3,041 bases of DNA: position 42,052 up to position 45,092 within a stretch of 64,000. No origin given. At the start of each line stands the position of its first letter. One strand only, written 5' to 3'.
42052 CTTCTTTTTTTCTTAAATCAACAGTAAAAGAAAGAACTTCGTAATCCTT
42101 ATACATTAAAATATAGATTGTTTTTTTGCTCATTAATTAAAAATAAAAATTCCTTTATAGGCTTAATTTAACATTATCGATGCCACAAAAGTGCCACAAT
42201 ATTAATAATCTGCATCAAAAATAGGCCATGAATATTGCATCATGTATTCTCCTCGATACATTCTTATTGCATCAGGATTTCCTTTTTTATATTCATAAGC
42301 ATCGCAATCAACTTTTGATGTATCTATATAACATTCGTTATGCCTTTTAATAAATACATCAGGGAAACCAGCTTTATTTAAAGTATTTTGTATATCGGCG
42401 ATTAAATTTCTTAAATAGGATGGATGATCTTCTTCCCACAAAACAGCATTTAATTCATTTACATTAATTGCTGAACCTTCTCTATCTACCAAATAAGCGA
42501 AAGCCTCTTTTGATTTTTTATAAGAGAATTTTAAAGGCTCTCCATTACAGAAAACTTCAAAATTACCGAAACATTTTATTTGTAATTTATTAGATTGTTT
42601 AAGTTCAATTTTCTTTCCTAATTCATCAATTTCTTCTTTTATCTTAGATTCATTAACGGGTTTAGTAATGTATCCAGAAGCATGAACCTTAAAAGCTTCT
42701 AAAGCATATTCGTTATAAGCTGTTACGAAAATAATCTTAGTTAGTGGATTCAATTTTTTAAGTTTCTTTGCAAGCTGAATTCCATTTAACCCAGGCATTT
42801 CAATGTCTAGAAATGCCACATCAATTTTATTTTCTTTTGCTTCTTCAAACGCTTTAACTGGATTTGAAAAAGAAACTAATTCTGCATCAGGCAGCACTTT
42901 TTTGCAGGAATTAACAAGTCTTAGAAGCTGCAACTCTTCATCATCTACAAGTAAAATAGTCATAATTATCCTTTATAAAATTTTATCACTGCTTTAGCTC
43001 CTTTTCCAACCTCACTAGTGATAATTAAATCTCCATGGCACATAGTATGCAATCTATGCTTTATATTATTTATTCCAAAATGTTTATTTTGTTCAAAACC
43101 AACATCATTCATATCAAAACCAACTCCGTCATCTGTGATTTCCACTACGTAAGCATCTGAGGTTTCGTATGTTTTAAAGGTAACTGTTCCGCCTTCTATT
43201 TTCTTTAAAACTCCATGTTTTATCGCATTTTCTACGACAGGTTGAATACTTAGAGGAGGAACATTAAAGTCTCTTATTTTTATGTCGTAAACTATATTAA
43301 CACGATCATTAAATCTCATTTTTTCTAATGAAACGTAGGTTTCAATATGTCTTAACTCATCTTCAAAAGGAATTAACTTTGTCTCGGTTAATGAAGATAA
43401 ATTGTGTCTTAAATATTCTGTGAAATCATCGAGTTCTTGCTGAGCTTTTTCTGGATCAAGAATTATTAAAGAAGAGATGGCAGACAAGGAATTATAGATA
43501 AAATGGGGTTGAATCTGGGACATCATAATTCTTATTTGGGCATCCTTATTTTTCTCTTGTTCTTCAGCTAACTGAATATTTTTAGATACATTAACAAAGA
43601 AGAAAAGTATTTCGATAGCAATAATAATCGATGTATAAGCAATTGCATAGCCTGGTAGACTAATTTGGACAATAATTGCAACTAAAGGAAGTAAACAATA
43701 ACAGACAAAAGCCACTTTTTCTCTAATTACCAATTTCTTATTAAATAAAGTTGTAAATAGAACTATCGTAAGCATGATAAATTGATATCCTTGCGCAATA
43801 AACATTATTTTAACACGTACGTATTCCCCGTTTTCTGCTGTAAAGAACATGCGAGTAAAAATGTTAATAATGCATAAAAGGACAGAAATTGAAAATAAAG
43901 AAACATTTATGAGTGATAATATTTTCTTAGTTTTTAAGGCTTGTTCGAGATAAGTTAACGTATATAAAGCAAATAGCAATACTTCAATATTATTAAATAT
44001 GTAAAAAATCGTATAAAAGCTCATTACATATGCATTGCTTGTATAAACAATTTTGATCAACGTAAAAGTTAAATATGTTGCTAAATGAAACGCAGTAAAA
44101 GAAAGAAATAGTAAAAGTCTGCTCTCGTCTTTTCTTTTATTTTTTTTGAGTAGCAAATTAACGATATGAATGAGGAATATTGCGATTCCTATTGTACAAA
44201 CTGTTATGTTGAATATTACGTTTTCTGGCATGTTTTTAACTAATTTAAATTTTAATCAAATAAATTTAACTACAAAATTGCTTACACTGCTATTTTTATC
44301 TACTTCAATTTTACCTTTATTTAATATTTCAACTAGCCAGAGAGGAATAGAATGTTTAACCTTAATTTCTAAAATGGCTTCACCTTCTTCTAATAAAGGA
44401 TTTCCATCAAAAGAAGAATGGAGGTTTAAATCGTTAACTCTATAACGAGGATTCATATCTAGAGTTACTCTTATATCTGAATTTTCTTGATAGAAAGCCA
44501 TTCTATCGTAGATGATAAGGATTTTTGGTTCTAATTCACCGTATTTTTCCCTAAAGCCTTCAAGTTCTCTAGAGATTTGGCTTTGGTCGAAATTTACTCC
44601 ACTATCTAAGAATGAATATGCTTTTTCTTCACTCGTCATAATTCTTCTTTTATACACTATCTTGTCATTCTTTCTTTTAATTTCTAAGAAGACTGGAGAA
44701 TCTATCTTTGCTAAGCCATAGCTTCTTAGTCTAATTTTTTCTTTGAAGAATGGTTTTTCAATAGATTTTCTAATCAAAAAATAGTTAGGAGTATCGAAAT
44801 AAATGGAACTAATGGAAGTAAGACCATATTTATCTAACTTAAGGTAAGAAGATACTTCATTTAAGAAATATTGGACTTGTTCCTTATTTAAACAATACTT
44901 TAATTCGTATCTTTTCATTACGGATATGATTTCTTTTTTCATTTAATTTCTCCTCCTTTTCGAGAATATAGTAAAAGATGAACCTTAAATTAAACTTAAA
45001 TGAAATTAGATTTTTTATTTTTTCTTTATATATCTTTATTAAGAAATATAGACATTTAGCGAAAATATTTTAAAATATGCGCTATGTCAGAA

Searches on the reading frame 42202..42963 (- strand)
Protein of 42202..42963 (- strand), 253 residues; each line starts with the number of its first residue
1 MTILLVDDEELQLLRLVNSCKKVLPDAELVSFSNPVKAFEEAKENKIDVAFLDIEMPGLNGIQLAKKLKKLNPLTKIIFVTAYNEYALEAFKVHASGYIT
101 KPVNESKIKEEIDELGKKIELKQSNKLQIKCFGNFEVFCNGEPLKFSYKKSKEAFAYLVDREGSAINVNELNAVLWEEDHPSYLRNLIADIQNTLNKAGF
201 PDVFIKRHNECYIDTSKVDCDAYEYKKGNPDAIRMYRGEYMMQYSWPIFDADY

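Call 7: search_protein_families(library=pfam, proteins=[window:42202-42963:-], max_evalue=0.01)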
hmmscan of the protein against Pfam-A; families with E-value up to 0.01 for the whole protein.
window:42202-42963:- (253 aa): 1 family
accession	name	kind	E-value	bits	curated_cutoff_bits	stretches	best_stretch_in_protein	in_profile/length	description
PF00072.30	Response_reg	-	3.9e-24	85.4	30.2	1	3-112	1-110/111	Response regulator receiver domain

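Call 9: search_protein_families(library=ncbifam, proteins=[window:42202-42963:-], max_evalue=0.01)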
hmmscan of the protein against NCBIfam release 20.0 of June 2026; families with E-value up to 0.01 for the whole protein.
window:42202-42963:- (253 aa): 86 families (the best 25 are shown)
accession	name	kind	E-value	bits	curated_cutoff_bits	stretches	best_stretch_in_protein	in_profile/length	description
NF008677.0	PRK11697.1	equivalog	3.4e-22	79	246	1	1-125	2-125/238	two-component system response regulator BtsR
NF010684.1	PRK14084.1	equivalog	1.4e-18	67.5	375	1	1-125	1-125/254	response regulator transcription factor LytR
NF051850.1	RespRegRprY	equivalog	2.6e-15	56.4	370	1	7-140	12-144/234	response regulator transcription factor RprY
NF001965.0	PRK00742.1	subfamily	4.4e-14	52.4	293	1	2-127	5-135/357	chemotaxis-specific protein-glutamate methyltransferase CheB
NF041367.1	CheY_Halo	equivalog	1.3e-13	51.3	200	1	4-114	2-112/114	chemotaxis protein CheY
NF008469.0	PRK11361.1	equivalog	3e-12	46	714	1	2-109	6-113/461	acetoacetate metabolism transcriptional regulator AtoC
NF052313.1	T9SS_RR_PorX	equivalog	3.3e-12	46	300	1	2-114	2-114/513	T9SS response regulator signal transducer PorX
NF008318.0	PRK11107.1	equivalog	8.7e-12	43.9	890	1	1-122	668-791/920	two-component sensor histidine kinase BarA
NF046022.1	RespRegCpdRBruc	equivalog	1.6e-11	44.2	180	1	3-114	4-115/120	cell cycle two-component system response regulator CpdR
NF011896.0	PRK15369.1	equivalog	1.9e-11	44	242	1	2-103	5-108/211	two component system response regulator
NF052445.1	RespRegMctR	equivalog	3.9e-11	42.8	300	1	2-114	3-117/205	two-component system response regulator MctR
NF007018.1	PRK09483.1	equivalog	1.1e-10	41.5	280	1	2-110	3-113/217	UvrY/SirA/GacA family response regulator transcription factor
NF053512.1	nitric_RR_NosR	exception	1.1e-10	41.2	400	1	3-126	1-125/422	response regulator c-di-GMP phosphodiesterase, NosR family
NF007135.0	PRK09581.1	equivalog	1.7e-10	40.4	474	1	3-186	5-186/457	PleD family two-component system response regulator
NF053854.1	RespRegPhoBBctds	equivalog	1.1e-09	38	270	1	34-180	29-189/225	two-component system response regulator PhoB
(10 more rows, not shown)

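Call 11: find_homologous_proteins(query=window:42202-42963:-, max_evalue=0.00001)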
Query window:42202-42963:- (253 aa): 3869 proteins with E <= 0.00001 among 4446 candidates; the best 120 are listed.
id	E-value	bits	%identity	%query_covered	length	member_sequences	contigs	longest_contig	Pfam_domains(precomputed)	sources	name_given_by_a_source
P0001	1.4e-165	567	100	100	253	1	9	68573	PF00072.31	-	-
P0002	2.9e-164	563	99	100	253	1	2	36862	PF00072.31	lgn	-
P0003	2.2e-163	560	99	100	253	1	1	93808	PF00072.31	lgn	-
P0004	1.3e-138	478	84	100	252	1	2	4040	PF00072.31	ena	-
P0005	2.3e-138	478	83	100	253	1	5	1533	PF00072.31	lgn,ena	-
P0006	2.5e-138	478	84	100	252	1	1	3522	PF00072.31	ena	-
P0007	6.3e-138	476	84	100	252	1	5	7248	PF00072.31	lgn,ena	-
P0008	8.1e-137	473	83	100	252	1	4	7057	PF00072.31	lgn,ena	-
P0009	1.7e-136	472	84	99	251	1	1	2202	PF00072.31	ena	-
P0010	2.5e-136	471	83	100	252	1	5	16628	PF00072.31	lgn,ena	-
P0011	3.1e-136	471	83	100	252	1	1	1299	PF00072.31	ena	-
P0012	3.5e-136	471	84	100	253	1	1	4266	PF00072.31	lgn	-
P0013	3.9e-136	470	82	100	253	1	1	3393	PF00072.31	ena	-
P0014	4.1e-136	470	82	100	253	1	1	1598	PF00072.31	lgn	-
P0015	2.9e-135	468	80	100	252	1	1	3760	PF00072.31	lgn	-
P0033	4.5e-133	460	81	100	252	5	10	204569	PF00072.31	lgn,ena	-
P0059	2.4e-129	448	79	99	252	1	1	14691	PF00072.31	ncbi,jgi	jgi:two-component SAPR family response regulator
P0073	2.1e-124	432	75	99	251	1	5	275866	PF00072.31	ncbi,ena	-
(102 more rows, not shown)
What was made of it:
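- Closest known: COG3947, the 'SAPR family' two-component response regulators. Same: JGI names one 79%-identical homologue a 'two-component SAPR family response regulator' (P0059, call 11).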

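Call 12: find_encoding_contigs(protein=P0073, flank=10000, max_places=3)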
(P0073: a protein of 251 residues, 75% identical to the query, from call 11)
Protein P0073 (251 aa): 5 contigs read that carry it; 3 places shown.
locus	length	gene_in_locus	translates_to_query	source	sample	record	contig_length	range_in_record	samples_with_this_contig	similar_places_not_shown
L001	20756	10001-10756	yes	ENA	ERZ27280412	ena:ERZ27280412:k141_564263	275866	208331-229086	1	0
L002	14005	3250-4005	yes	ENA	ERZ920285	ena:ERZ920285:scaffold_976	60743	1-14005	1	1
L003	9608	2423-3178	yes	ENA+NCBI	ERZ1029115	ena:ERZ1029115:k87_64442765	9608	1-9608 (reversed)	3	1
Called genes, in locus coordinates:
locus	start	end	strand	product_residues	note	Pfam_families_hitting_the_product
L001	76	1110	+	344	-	PF02588:YitT_membrane, PF10035:DUF2179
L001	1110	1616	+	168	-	PF04892:VanZ-LLP1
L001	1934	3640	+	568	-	PF00563:EAL (weak)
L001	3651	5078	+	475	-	PF00587:tRNA-synt_2b, PF03129:HGTP_anticodon, PF09180:ProRS-C_1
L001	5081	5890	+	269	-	PF01553:Acyltransferase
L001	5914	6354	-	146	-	PF00293:NUDIX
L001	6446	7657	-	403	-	PF01548:DEDD_Tnp_IS110, PF02371:Transposase_20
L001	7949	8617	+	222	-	PF08378:NERD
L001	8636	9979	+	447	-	PF01633:Choline_kinase, PF01636:APH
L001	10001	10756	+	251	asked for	PF00072:Response_reg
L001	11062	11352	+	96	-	PF01740:STAS, PF13466:STAS_2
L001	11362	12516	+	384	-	PF01740:STAS, PF01636:APH, PF02958:EcKL (weak)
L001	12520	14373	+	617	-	PF07228:SpoIIE, PF13581:HATPase_c_2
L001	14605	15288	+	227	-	PF07947:YhhN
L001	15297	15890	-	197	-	PF01725:Ham1p_like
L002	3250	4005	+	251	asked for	PF00072:Response_reg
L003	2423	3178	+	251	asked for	PF00072:Response_reg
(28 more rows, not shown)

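Call 13: find_encoding_contigs(protein=P0033, flank=10000, max_places=3)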
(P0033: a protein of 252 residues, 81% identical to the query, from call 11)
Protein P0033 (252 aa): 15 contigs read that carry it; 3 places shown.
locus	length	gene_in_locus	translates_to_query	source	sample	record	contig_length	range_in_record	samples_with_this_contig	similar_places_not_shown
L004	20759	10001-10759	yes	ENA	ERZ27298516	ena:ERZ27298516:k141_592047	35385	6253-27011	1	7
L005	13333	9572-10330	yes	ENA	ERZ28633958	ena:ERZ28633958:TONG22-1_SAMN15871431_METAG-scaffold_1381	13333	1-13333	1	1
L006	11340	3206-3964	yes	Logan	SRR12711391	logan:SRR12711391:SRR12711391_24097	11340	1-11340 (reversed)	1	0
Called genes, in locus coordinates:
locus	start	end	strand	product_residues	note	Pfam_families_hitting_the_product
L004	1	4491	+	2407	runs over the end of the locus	PF00668:Condensation, PF00501:AMP-binding, PF00550:PP-binding, PF00668:Condensation, PF00501:AMP-binding, PF01073:3Beta_HSD, PF01370:Epimerase, PF07993:NAD_binding_4, +5 more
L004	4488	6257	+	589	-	PF01554:MatE, PF13581:HATPase_c_2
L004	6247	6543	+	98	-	PF01740:STAS, PF13466:STAS_2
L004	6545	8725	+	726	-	PF07228:SpoIIE, PF13581:HATPase_c_2 (weak)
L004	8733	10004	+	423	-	PF06580:His_kinase, PF02518:HATPase_c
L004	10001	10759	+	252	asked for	PF00072:Response_reg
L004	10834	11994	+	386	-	-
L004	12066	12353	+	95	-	-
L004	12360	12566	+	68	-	-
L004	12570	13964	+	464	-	PF04055:Radical_SAM, PF13353:Fer4_12 (weak), PF13186:SPASM (weak)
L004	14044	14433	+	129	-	-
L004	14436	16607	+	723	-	PF03412:Peptidase_C39, PF13529:Peptidase_C39_2, PF00664:ABC_membrane, PF00005:ABC_tran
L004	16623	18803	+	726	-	PF02463:SMC_N (faint), PF00664:ABC_membrane, PF00005:ABC_tran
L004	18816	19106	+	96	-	PF01740:STAS, PF13466:STAS_2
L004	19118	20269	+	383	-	PF01740:STAS, PF01636:APH, PF02958:EcKL (weak)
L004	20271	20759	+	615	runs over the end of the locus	PF07228:SpoIIE, PF13581:HATPase_c_2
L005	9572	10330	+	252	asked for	PF00072:Response_reg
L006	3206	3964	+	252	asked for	PF00072:Response_reg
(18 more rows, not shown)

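Call 30: search_solved_structures(query=A1, max_evalue=0.01, show_alignments=0)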
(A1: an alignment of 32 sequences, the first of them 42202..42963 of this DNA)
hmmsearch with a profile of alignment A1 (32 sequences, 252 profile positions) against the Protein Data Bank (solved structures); distinct sequences matched with E-value up to 0.01: 252 (the best 60 are shown).
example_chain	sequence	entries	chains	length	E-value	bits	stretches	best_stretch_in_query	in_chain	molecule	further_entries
2qv0_A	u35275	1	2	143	3.7e-18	69.2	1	1-121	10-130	Protein mrkE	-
6m8o_A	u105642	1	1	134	1.1e-17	67.7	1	1-118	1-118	DNA-binding response regulator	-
6er7_A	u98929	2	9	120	2e-16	63.5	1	2-115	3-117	120aa long hypothetical chemotaxis protein (CheY)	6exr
3a0r_B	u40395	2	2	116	6.8e-15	58.5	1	2-115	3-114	Response regulator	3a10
3a0u_A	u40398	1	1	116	9.6e-15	58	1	2-115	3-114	Response regulator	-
9xzo_A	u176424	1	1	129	2.9e-14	56.4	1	2-115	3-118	De novo protein M1X0B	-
1tmy_A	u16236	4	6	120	1.5e-13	54.1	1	2-116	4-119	CHEY PROTEIN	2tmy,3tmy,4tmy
4iga_A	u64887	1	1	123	1.6e-13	53.9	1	2-116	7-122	Chemotaxis protein CheY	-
1u0s_Y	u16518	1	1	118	2.1e-13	53.6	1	2-115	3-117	Chemotaxis protein cheY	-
6swf_A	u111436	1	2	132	8.6e-13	51.6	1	2-125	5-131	Two-component response regulator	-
6swb_A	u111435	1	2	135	9.8e-13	51.4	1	2-125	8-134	Two-component response regulator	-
2jvk_A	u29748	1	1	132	1.5e-12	50.8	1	2-114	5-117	Sporulation initiation phosphotransferase F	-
6ekg_Y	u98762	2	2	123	2.4e-12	50.1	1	3-115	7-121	Chemotaxis protein CheY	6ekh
7od9_B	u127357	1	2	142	2.5e-12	50.1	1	3-115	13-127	Response regulator receiver protein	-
6ifh_A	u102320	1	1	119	2.7e-12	50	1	2-115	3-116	Sporulation initiation phosphotransferase F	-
1p2f_A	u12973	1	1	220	7.9e-09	38.6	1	2-195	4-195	Response Regulator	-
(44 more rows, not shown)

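Call 37: predict_structure(alignment_id=A1)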
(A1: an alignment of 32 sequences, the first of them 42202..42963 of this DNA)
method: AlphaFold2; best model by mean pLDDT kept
length: 253 residues; sequences in the alignment: 32
mean_pLDDT: 77.8   pTM: 0.59
mean pLDDT of the five models: 77.8, 72.9, 72.8, 71.1, 65.3
residues with pLDDT >= 90: 64; 70-90: 124; 50-70: 45; < 50: 20
segments of 3 or more residues with pLDDT < 50: 238-253
pLDDT, mean of each block of 10 residues (from residue 1): 93 93 93 93 89 86 82 81 60 66 85 65 69 75 82 87 85 66 83 92 89 89 72 55 33 27
secondary structure, 60 per line:
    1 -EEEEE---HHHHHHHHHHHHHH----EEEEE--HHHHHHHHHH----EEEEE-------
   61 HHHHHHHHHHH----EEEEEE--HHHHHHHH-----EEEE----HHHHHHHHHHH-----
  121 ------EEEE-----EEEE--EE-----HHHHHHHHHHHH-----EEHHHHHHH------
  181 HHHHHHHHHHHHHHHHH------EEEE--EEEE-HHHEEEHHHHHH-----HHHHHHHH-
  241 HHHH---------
elements in order: E2-6 H10-23 E28-32 H35-44 E49-53 H61-71 E76-81 H84-91 E97-100 H105-115 E127-130 E136-139 H149-160 H168-174 H181-197 E204-207 E210-213 E218-220 H221-226 H232-239 H241-244
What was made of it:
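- On OmpR/PhoB-family response regulators: The AlphaFold model has strands at 127-143, helices at 149-160, 168-174 and 181-197, and a hairpin at 204-213 (call 37).
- On SARP family: Only about 30 residues follow the wing, and they are modelled at low confidence (call 37).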

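Call 39: fold_search(model_id=the predicted structure, library=pdb)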
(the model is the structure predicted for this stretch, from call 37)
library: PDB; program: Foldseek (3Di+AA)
matches with E <= 10: 1617; with E <= 0.001: 560
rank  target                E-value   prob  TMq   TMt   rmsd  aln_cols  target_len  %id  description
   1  1p2f                  1.9e-10  1.00  0.42  0.49  13.0       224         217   20  Crystal Structure Analysis of Response Regulator DrrB, a Thermotoga maritima OmpR/PhoB Homolog (released 2003-04-29)
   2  7lza                  4.9e-10  1.00  0.42  0.48  10.9       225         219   22  Activated form of VanR from S. coelicolor (released 2021-07-14)
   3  3r0j_B                1.1e-09  1.00  0.40  0.45  16.4       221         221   18  Structure of PhoP from Mycobacterium tuberculosis (released 2011-07-13)
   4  7lz9                  1.2e-09  1.00  0.39  0.47  10.5       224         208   20  Inactive form of VanR from S. coelicolor (released 2021-07-14)
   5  5ed4_F                3.3e-09  1.00  0.37  0.43  14.9       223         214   19  Structure of a PhoP-DNA complex (released 2016-04-27)
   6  3r0j_A                3.7e-09  1.00  0.39  0.43  16.6       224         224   19  Structure of PhoP from Mycobacterium tuberculosis (released 2011-07-13)
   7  1ys6_A                4.1e-09  1.00  0.42  0.46  14.0       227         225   18  Crystal structure of the response regulatory protein PrrA from Mycobacterium Tuberculosis (released 2006-02-07)
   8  8uvx_A                4.7e-09  1.00  0.43  0.48  11.9       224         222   16  CosR DNA bound form I (released 2024-01-31)
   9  5ed4_E                5.9e-09  1.00  0.39  0.44  15.1       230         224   19  Structure of a PhoP-DNA complex (released 2016-04-27)
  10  8uvk_A                6.6e-09  1.00  0.42  0.48  12.2       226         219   16  CosR DNA bound form II (released 2024-01-31)
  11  1kgs                  6.6e-09  1.00  0.39  0.45  14.5       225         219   20  Crystal Structure at 1.50 A of an OmpR/PhoB Homolog from Thermotoga maritima (released 2001-12-05)
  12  5u8m_A                1.3e-08  1.00  0.40  0.44  15.5       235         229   15  A novel family of redox sensors in the streptococci evolved from two-component response regulators (released 2017-12-20)
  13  1ys6_B                1.5e-08  1.00  0.42  0.47  13.7       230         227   18  Crystal structure of the response regulatory protein PrrA from Mycobacterium Tuberculosis (released 2006-02-07)
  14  5ed4_B                1.5e-08  1.00  0.39  0.45  14.9       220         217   20  Structure of a PhoP-DNA complex (released 2016-04-27)
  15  3q9s                  1.5e-08  1.00  0.39  0.46  11.1       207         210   19  Crystal structure of rra(1-215) from Deinococcus Radiodurans (released 2012-01-11)
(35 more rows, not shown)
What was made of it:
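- On OmpR/PhoB-family response regulators: The top Foldseek matches are DrrB, VanR, PhoP, PrrA, CosR and KdpE over about 224 columns (call 39).
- On LytTR-type peptide quorum-sensing systems (Agr, ComCDE, Pln, Blp): The fold is a winged helix (call 39).
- Closest known: PhoB and the PHO box. Same: The regulator is a receiver domain plus winged helix (Foldseek, call 39).
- The best Foldseek matches are full-length OmpR/PhoB regulators: DrrB, VanR, PhoP, PrrA, KdpE, at E 1e-10 to 1e-7 (calls 37, 39).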

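Call 46: find_related_loci(query=A3, collection=metagenome_contigs, flank=5000)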
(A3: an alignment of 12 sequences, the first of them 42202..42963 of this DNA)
Query A3 (253 aa) in metagenome_contigs; peptide patterns used: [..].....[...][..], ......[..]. (x = any residue, [..] = any of these).
600 stretches matched a pattern (row limit reached: there are more); 520 encode a relative of the query (tblastn E <= 1e-3); the best 80 are kept; 80 distinct loci.
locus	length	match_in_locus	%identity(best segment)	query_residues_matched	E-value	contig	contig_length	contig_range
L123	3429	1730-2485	74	1-252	3e-129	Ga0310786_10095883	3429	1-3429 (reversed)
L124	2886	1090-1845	72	1-252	6e-130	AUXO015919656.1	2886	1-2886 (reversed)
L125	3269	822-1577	72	1-252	1e-128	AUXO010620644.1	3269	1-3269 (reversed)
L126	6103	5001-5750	70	1-250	3e-121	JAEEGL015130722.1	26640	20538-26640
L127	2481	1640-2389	72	1-250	7e-127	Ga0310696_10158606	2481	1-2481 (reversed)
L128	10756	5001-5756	71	1-251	6e-120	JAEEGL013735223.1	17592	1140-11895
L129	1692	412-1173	69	1-253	1e-127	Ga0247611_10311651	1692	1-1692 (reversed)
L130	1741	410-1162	72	1-249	1e-127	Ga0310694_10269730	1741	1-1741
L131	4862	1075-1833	68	1-253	3e-119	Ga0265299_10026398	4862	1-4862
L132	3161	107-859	68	1-251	2e-121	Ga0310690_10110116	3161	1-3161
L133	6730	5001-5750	68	1-250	8e-118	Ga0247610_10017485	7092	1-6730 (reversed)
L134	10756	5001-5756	68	1-252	1e-117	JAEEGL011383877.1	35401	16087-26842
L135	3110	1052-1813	68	1-253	2e-119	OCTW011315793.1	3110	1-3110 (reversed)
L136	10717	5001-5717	69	12-250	8e-116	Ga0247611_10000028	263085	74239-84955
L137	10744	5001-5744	68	1-248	2e-115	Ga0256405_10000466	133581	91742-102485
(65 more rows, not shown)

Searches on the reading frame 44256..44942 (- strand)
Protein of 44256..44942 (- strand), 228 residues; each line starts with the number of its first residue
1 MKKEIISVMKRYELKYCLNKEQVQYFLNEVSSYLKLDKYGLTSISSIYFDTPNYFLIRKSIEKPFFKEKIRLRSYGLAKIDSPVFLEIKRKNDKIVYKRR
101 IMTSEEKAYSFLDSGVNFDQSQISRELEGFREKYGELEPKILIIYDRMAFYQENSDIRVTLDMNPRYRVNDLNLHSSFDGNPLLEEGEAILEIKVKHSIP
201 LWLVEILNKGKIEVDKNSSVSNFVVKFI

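Call 7: search_protein_families(library=pfam, proteins=[window:44256-44942:-], max_evalue=0.01)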
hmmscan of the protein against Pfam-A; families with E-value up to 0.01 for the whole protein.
window:44256-44942:- (228 aa): 1 family
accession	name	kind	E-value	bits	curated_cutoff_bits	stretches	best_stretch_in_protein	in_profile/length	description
PF09359.15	VTC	-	5.1e-38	131.4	23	1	10-214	1-220/235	VTC domain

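Call 9: search_protein_families(library=ncbifam, proteins=[window:44256-44942:-], max_evalue=0.01)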
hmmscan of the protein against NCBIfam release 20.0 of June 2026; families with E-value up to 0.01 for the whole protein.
window:44256-44942:- (228 aa): 0 families
